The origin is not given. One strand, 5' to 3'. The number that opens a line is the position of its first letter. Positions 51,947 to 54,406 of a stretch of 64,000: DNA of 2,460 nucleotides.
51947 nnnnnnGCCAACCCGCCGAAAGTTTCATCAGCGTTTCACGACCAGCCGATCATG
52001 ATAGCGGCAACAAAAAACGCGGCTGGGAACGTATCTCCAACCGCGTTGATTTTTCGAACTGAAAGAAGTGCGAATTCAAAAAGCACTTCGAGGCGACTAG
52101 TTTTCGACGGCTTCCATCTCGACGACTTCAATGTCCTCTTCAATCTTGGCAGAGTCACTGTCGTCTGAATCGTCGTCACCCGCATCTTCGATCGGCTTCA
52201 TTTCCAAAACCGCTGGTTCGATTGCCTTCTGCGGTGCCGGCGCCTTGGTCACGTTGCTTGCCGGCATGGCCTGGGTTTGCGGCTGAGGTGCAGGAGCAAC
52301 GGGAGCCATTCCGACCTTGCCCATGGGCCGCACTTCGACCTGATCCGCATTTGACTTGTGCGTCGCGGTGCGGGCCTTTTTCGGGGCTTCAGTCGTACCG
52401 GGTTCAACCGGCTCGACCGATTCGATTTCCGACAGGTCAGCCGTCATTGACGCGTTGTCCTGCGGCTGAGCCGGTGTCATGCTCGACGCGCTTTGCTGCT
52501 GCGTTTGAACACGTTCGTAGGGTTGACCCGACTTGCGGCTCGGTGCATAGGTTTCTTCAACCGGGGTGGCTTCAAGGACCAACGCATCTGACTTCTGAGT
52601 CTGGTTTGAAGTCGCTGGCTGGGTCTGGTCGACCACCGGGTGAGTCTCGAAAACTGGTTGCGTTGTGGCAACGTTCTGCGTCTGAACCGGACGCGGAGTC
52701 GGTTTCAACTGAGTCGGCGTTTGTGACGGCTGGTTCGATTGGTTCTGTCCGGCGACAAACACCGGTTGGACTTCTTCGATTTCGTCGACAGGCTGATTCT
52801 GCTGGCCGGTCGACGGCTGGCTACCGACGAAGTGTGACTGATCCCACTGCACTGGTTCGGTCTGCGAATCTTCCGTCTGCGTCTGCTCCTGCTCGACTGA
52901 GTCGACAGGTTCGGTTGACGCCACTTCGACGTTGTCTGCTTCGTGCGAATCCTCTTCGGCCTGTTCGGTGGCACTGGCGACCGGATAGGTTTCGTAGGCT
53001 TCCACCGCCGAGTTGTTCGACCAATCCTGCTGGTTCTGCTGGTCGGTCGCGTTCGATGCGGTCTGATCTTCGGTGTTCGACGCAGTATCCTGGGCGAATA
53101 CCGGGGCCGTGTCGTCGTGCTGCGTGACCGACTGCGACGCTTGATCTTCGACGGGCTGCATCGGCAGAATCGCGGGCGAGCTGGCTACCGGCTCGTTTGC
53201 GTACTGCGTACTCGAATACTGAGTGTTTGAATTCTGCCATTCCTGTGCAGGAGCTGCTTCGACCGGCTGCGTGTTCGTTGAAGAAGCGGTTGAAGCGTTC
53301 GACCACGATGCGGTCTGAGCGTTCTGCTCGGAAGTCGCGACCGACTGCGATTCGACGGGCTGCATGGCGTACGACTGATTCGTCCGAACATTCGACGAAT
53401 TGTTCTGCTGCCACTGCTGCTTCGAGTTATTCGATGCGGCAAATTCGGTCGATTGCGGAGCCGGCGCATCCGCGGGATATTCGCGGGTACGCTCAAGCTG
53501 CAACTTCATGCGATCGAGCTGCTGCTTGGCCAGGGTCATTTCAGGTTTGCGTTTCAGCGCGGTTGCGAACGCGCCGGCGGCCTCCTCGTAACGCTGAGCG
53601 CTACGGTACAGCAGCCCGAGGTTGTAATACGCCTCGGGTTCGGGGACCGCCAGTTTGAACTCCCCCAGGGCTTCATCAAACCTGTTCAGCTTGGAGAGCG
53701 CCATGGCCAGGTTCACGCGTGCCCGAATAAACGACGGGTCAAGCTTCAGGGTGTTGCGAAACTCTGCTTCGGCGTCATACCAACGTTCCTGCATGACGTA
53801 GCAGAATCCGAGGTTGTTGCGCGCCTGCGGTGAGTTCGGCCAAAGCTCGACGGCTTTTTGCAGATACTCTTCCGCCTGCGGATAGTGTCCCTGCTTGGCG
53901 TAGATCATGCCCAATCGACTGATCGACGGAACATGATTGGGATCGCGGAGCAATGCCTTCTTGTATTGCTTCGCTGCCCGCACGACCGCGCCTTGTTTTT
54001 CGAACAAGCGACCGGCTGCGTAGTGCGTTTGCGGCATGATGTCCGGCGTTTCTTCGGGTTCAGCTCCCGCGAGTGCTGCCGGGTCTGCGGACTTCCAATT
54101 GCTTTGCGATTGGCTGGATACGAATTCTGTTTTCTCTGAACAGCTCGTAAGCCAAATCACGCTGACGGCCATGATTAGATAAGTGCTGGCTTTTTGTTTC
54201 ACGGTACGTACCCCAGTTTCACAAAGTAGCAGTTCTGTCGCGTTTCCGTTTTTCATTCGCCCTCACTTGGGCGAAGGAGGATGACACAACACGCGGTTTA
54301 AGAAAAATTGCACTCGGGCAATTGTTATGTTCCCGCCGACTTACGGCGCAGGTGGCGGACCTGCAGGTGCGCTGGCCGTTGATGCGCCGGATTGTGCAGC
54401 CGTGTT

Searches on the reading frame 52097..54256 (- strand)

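Call 14: search_protein_families(library=pfam, proteins=[window:52097-54256:-], max_evalue=0.001)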
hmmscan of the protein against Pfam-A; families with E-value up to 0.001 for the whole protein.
window:52097-54256:- (719 aa): 18 families
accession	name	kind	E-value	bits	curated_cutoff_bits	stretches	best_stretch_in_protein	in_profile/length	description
PF00515.34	TPR_1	-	2.3e-28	97.2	27.8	2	113-141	5-33/34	Tetratricopeptide repeat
PF07719.23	TPR_2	-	4.5e-27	92.3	27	2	207-239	1-33/34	Tetratricopeptide repeat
PF13431.12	TPR_17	-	5.2e-19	67.3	24.4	1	98-130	2-34/34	Tetratricopeptide repeat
PF13432.12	TPR_16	-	1.4e-18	67.5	32.7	2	115-174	3-62/65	Tetratricopeptide repeat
PF13181.12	TPR_8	-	8.3e-17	60.3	25.7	1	208-239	2-33/34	Tetratricopeptide repeat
PF14559.12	TPR_19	-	1.6e-16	60.8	25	3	120-165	2-47/68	Tetratricopeptide repeat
PF13176.12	TPR_7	-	5.3e-15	54.6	27.9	0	112-142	2-34/36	Tetratricopeptide repeat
PF13424.12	TPR_12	-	1.4e-13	51.3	30.1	1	113-172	7-74/77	Tetratricopeptide repeat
PF13428.12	TPR_14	-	2.5e-13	49.7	23.5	1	115-150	7-42/44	Tetratricopeptide repeat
PF13374.12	TPR_10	-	7.6e-12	45.3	27.5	1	111-139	4-32/42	Tetratricopeptide repeat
PF13371.12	TPR_9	-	1.1e-10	41.8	35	1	91-146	11-66/73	Tetratricopeptide repeat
PF13174.12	TPR_6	-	6.8e-10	39.4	26.3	0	114-142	5-33/33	Tetratricopeptide repeat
PF13414.12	TPR_11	-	2.1e-09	37.3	26.8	1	116-156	1-41/42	TPR repeat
PF24575.1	TPR_Slam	-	2.4e-08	34.8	35.2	0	155-199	59-103/104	Surface lipoprotein assembly modifier, N-terminal TPR repeats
PF21545.3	T7SS_EccA1_N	-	3.1e-07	30.4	27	1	119-260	109-257/272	T7SS, ESX-1 secretion system protein EccA1, N-terminal domain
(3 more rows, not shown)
